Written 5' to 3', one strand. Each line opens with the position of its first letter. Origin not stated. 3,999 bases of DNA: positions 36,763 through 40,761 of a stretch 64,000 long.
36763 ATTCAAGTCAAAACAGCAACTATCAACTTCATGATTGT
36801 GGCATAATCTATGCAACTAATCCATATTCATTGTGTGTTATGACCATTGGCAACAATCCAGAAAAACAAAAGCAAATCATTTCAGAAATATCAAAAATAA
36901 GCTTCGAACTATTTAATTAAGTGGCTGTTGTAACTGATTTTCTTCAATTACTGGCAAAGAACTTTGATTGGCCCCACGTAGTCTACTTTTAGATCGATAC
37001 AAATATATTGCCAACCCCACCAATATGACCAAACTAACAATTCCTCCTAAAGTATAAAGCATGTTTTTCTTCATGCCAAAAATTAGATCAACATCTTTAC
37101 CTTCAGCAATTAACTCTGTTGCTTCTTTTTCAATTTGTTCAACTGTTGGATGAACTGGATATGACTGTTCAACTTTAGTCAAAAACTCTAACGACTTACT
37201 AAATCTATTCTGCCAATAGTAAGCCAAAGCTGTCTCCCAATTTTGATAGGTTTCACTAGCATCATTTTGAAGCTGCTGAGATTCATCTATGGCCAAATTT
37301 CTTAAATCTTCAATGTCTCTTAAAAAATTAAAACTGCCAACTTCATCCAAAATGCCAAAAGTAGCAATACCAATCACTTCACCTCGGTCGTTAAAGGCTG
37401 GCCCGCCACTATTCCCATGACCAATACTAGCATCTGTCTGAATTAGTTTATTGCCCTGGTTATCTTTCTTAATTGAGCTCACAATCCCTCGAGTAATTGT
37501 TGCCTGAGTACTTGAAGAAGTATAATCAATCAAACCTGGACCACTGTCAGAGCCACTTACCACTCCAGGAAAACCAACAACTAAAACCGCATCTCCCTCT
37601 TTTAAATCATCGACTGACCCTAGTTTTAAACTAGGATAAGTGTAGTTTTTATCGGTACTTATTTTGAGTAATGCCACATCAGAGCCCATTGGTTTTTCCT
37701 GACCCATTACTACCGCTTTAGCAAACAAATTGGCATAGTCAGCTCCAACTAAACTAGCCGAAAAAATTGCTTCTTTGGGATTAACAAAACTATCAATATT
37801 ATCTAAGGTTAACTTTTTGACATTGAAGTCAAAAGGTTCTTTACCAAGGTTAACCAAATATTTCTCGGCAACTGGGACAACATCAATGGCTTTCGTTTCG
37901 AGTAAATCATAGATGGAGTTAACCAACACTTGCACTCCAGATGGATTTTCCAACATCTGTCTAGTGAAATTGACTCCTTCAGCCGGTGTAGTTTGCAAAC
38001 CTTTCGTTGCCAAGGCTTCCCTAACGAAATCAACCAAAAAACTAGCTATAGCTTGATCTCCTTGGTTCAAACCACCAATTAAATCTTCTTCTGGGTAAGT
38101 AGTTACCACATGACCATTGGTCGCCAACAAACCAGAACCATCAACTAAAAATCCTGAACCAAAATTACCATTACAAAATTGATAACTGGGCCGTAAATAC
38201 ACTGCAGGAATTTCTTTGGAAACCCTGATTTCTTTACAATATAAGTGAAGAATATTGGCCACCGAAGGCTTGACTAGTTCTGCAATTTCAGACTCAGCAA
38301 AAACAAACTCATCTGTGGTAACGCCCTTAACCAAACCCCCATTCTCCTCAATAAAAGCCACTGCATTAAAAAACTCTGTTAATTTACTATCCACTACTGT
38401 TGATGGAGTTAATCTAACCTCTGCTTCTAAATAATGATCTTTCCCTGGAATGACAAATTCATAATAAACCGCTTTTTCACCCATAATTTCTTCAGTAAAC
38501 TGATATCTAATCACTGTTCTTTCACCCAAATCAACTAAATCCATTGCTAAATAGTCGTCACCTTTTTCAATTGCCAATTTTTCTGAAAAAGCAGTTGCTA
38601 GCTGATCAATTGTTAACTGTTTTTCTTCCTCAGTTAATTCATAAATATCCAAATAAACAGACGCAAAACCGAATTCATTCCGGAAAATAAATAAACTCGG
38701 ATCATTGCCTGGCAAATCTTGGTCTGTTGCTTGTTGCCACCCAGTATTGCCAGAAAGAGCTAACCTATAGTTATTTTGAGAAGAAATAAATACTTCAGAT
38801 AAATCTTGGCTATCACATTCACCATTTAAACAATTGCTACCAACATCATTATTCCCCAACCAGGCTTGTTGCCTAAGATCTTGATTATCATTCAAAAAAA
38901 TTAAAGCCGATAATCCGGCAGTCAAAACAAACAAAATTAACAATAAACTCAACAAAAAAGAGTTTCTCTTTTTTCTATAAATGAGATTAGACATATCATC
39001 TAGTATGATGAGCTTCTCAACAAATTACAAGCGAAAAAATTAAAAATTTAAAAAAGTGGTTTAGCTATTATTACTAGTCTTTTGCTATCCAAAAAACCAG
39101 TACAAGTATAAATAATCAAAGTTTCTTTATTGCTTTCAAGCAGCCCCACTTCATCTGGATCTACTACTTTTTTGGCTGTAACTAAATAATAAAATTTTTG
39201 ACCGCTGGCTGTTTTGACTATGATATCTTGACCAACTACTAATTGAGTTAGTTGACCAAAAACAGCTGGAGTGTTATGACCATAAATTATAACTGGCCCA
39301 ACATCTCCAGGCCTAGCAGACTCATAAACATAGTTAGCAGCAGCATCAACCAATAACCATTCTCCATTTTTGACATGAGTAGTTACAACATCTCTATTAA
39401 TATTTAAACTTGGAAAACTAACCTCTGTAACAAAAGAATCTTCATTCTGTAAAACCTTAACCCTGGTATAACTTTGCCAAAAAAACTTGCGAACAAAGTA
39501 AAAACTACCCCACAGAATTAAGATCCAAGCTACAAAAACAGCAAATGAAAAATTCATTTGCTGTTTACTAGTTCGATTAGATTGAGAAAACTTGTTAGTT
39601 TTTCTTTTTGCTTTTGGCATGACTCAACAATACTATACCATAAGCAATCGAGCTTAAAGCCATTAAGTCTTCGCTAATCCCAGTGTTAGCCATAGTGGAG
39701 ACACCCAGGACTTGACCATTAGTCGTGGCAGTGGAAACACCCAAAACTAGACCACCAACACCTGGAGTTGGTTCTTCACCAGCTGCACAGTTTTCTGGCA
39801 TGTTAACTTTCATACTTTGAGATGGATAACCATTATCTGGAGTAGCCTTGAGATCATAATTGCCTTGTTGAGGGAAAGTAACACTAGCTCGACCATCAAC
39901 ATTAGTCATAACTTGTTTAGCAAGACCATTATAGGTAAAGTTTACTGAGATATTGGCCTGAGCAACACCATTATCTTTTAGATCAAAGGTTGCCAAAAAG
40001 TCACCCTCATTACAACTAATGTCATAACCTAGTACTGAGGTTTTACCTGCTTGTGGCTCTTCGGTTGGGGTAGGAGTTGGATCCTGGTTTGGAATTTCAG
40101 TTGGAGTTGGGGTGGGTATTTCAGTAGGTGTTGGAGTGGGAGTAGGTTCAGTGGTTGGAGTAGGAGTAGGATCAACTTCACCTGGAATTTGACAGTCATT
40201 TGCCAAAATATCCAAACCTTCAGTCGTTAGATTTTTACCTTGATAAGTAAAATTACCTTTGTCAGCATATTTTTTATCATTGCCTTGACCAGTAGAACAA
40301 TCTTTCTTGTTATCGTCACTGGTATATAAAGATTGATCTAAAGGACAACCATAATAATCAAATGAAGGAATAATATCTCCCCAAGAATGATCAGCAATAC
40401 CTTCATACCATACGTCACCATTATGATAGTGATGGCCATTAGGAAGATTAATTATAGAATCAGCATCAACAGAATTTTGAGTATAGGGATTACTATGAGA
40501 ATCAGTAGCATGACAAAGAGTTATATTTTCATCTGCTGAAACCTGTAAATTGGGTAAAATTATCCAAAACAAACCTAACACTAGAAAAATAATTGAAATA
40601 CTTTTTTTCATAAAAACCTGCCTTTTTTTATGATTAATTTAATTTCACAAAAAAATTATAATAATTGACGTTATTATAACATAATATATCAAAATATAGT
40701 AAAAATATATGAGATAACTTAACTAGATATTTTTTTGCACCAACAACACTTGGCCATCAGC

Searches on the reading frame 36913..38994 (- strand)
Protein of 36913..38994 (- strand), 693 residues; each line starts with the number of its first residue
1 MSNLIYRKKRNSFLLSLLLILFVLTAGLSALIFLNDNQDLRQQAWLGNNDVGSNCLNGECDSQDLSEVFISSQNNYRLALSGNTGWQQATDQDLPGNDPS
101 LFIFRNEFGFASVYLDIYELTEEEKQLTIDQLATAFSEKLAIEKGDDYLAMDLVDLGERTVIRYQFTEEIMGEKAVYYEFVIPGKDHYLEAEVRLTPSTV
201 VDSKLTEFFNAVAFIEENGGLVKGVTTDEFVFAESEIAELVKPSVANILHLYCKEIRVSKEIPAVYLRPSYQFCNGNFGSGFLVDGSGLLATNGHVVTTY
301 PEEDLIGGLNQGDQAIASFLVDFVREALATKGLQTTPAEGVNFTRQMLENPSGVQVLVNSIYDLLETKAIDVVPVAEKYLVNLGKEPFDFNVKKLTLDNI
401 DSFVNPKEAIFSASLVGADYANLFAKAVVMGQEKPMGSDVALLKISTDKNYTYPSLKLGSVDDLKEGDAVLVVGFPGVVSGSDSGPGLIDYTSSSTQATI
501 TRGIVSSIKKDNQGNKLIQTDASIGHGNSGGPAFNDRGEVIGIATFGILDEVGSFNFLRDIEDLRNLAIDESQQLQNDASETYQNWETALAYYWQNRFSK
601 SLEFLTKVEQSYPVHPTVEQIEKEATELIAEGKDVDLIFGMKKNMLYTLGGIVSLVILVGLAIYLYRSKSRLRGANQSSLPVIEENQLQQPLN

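Call 14: search_protein_families(library=ncbifam, proteins=[window:36913-38994:-], max_evalue=0.00001)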
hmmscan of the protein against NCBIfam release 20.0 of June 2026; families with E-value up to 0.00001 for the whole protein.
window:36913-38994:- (693 aa): 11 families
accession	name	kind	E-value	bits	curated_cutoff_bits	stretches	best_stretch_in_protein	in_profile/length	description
TIGR02037.1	degP_htrA_DO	subfamily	1.7e-22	80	416.2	1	426-546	97-200/434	Do family serine endopeptidase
NF041521.1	HhoA_HhoB_HtrA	equivalog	2.9e-17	63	450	1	428-561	96-213/335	HhoA/HhoB/HtrA family serine endopeptidase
NF047968.1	SerProtHtrA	equivalog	1.4e-15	57.5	470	1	439-548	137-234/357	serine protease HtrA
NF050055.1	SerProtHtrAMycob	equivalog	3e-11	42.9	800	1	437-547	279-380/502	serine protease HtrA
TIGR02038.1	protease_degS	equivalog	8.3e-11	41.6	422.95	1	426-548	115-219/351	outer membrane-stress sensor serine endopeptidase DegS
NF008147.1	PRK10898.1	equivalog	3.7e-09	36.2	408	1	498-547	165-218/352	outer membrane-stress sensor serine endopeptidase DegS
NF040960.1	MamE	equivalog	6.2e-09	35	800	1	439-555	173-274/659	magnetosome formation protease MamE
NF007526.1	PRK10139.1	equivalog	1.2e-08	34.1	756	1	437-549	138-235/456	serine endoprotease DegQ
NF008189.1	PRK10942.1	equivalog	1.3e-08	33.8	720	1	428-546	153-254/477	serine endoprotease DegP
NF033740.0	MarP_fam_protase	equivalog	4.3e-08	32.6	250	1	438-543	257-350/390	MarP family serine protease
NF053637.1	SerProtHtrAspr2045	equivalog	4.6e-08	32.4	650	1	438-548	153-255/394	serine protease HtrA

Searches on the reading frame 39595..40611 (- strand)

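Call 14: search_protein_families(library=ncbifam, proteins=[window:39595-40611:-], max_evalue=0.00001)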
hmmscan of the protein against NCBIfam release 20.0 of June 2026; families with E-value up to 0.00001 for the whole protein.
window:39595-40611:- (338 aa): 1 family
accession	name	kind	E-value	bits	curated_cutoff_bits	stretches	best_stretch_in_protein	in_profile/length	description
NF033186.1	internalin_K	exception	8e-06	24.6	1100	0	150-199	508-557/604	class 1 internalin InlK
